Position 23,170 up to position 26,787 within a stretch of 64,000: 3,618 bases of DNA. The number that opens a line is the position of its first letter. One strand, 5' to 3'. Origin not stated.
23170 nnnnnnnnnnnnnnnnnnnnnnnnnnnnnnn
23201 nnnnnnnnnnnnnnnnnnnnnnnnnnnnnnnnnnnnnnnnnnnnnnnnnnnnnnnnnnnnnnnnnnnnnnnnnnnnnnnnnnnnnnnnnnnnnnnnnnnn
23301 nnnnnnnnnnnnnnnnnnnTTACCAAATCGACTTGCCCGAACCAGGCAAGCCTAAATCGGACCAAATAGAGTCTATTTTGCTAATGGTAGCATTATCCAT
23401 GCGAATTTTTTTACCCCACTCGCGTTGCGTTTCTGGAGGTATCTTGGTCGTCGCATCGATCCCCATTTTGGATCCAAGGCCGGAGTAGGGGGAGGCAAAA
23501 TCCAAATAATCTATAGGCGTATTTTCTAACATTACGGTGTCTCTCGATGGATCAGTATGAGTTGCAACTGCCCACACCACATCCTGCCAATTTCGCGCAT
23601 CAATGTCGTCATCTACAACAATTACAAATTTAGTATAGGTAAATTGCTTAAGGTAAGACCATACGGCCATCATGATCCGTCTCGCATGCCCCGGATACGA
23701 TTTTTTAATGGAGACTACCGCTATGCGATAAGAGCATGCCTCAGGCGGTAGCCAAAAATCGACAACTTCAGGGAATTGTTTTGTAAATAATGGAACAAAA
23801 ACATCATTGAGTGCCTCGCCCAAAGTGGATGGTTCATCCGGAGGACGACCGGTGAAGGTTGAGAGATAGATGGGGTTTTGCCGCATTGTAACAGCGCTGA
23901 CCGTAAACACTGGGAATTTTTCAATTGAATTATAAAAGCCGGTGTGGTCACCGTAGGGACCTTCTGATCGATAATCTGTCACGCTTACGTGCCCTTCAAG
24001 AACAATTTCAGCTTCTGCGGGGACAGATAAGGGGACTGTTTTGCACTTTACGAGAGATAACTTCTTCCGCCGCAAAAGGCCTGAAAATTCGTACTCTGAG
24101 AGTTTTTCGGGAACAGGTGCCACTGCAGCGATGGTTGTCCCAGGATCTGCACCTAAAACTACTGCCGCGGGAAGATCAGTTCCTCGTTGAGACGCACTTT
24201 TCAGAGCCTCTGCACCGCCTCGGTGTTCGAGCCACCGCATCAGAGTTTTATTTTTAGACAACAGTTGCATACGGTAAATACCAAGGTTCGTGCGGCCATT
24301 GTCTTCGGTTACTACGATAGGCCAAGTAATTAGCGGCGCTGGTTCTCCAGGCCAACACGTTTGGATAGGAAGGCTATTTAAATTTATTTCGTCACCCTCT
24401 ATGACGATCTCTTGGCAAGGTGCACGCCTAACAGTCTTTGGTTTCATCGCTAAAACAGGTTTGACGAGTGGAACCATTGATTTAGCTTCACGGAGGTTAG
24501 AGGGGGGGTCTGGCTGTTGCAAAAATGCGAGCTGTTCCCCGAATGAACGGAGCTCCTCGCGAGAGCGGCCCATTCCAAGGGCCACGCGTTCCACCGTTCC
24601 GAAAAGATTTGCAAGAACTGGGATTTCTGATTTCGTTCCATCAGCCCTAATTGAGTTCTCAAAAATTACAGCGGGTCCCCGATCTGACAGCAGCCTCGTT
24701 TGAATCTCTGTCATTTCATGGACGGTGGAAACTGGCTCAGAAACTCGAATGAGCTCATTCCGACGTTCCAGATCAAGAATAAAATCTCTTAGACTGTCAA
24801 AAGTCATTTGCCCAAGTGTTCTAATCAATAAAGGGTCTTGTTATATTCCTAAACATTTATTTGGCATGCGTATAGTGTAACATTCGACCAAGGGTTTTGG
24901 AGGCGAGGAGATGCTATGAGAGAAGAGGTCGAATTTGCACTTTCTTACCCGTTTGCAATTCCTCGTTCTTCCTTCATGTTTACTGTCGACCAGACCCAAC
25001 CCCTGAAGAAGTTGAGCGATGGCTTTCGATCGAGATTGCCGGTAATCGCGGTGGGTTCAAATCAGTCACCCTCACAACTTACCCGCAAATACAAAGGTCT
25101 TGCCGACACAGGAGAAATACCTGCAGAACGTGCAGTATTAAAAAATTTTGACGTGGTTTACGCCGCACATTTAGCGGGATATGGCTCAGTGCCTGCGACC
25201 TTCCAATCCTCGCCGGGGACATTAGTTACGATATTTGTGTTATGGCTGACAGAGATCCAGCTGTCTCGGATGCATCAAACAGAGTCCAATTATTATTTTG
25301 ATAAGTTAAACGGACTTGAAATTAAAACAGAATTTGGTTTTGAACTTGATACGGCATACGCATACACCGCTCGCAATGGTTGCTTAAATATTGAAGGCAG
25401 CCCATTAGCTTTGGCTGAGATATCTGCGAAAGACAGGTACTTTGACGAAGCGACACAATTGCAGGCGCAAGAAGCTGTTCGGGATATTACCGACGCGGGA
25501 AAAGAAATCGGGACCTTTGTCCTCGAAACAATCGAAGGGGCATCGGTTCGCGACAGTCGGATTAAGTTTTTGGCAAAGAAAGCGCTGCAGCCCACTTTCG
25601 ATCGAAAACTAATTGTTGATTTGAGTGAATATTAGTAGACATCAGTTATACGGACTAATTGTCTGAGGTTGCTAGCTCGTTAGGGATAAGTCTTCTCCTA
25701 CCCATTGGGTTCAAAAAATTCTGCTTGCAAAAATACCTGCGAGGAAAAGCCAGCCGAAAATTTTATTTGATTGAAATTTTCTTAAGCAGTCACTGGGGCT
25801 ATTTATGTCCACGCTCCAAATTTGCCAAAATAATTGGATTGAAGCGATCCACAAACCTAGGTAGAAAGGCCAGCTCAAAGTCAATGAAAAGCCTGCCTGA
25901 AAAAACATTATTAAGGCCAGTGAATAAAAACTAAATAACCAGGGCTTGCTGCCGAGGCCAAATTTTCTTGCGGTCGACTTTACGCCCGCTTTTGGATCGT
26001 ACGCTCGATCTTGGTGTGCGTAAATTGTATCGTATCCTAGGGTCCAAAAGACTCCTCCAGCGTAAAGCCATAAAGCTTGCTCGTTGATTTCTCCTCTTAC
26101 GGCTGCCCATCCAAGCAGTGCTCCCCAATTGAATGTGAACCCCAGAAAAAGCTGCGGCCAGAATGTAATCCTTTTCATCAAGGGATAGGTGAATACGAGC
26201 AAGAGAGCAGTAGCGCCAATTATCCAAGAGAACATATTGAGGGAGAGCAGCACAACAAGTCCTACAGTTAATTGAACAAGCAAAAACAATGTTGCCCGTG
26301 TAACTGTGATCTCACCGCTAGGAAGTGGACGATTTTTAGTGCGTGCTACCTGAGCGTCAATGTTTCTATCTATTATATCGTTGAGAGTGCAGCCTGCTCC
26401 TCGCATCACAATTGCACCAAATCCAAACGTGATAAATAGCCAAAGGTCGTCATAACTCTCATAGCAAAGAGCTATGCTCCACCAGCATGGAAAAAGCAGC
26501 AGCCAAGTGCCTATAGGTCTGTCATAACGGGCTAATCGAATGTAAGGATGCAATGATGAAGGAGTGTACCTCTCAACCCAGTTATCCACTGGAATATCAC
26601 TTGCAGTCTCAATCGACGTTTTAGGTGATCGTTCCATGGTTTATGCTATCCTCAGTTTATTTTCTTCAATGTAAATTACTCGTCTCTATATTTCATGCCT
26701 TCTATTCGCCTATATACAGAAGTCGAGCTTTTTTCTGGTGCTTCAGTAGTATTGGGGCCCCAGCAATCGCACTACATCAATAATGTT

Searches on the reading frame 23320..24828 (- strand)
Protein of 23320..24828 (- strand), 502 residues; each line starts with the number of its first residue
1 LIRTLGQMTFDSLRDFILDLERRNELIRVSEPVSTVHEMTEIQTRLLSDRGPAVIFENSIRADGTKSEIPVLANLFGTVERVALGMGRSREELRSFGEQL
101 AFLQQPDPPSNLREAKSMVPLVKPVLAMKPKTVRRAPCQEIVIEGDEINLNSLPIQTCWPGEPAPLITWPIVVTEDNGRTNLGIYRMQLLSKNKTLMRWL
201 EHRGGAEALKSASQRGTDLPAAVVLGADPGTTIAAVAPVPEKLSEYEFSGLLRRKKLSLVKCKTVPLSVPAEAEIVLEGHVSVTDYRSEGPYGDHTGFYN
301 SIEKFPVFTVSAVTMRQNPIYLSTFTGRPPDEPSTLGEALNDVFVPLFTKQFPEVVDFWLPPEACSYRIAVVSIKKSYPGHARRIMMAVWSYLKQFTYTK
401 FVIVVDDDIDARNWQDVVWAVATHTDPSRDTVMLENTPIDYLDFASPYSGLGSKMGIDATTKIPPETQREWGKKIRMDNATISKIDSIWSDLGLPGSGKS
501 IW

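Call 60: search_protein_families(library=ncbifam, proteins=[window:23320-24828:-])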
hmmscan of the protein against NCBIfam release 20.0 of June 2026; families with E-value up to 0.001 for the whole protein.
window:23320-24828:- (502 aa): 7 families
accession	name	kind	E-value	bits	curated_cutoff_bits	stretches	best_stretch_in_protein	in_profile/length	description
NF008175.0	PRK10922.1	equivalog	2.9e-201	669.3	788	1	7-494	3-490/497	4-hydroxy-3-polyprenylbenzoate decarboxylase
TIGR00148.1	TIGR00148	subfamily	2.9e-152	507.4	244.85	1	13-462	1-438/438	UbiD family decarboxylase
TIGR03701.1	mena_SCO4490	equivalog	1.5e-130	435.9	495.9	1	16-454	2-433/433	menaquinone biosynthesis decarboxylase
NF041204.1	VdcC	exception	5.7e-76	255.8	650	1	11-480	2-456/467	non-oxidative hydroxyarylic acid decarboxylases subunit C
TIGR02724.1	phenyl_P_beta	equivalog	2.3e-47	161.5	468.95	1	13-494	3-471/472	phenylphosphate carboxylase subunit beta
NF041219.1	BagN_FevL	exception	2.4e-37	128.6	1000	1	8-427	15-434/502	bagremycin/ferroverdin biosynthesis UbiD family decarboxylase BagN/FevL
TIGR02723.1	phenyl_P_alpha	equivalog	1e-35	123.3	564.6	1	133-438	110-417/485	phenylphosphate carboxylase subunit alpha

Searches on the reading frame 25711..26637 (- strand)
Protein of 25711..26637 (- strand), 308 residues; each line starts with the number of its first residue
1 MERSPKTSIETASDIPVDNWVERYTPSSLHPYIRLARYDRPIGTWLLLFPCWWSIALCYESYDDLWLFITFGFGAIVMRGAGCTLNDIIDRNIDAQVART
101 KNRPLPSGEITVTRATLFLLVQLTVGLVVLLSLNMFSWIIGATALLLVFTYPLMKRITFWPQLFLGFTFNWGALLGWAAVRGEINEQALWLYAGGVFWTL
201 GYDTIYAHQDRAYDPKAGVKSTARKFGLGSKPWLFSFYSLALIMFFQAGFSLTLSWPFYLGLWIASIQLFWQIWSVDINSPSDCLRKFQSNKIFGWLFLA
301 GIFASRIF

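Call 60: search_protein_families(library=ncbifam, proteins=[window:25711-26637:-])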
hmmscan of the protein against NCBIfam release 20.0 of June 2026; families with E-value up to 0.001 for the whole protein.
window:25711-26637:- (308 aa): 27 families (the best 25 are shown)
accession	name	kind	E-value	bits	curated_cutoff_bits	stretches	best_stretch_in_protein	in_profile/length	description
TIGR01474.1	ubiA_proteo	equivalog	2.2e-108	362.1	275.45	1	29-305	1-280/282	4-hydroxybenzoate octaprenyltransferase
NF009514.0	PRK12873.1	equivalog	7.3e-47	160.1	246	1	27-307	8-296/297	4-hydroxybenzoate polyprenyltransferase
TIGR01475.1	ubiA_other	subfamily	7e-41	140.5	180.8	1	53-307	23-281/282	UbiA-like polyprenyltransferase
NF009524.0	PRK12886.1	equivalog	3.7e-33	115.1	387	1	75-276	51-253/291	prenyltransferase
NF009526.0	PRK12888.1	equivalog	3.6e-31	108.7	364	1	76-284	62-271/301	4-hydroxybenzoate octaprenyltransferase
NF041586.1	MqnP_DT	exception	8.9e-30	104.3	430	1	57-273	25-242/277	menaquinone biosynthesis prenyltransferase MqnP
NF041584.1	MqnP_SCO4491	exception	1.8e-26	93.5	420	1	76-287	50-262/285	menaquinone biosynthesis prenyltransferase MqnP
NF041585.1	MqnP_Cj_Hp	exception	7.5e-26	91.2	375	1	64-301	38-276/281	menaquinone biosynthesis prenyltransferase MqnP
NF009609.0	PRK13106.1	equivalog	3.9e-25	88.9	349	1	71-273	54-264/301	prenyltransferase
TIGR01473.1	cyoE_ctaB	equivalog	1.5e-24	87.3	210.3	1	44-279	12-250/281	heme o synthase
NF009515.0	PRK12874.1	equivalog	1.2e-23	83.9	392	1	72-304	53-286/291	4-hydroxybenzoate polyprenyltransferase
NF009532.0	PRK12895.1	equivalog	3.5e-23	82.4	414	1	74-304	45-278/286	prenyltransferase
NF003349.0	PRK04375.1-2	equivalog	2.6e-19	69.6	246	1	40-199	33-195/318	heme o synthase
NF003348.0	PRK04375.1-1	equivalog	1.9e-18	66.9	285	1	64-200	35-174/292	heme o synthase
NF009517.0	PRK12876.1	equivalog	1.6e-16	60.6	419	1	68-227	48-213/300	prenyltransferase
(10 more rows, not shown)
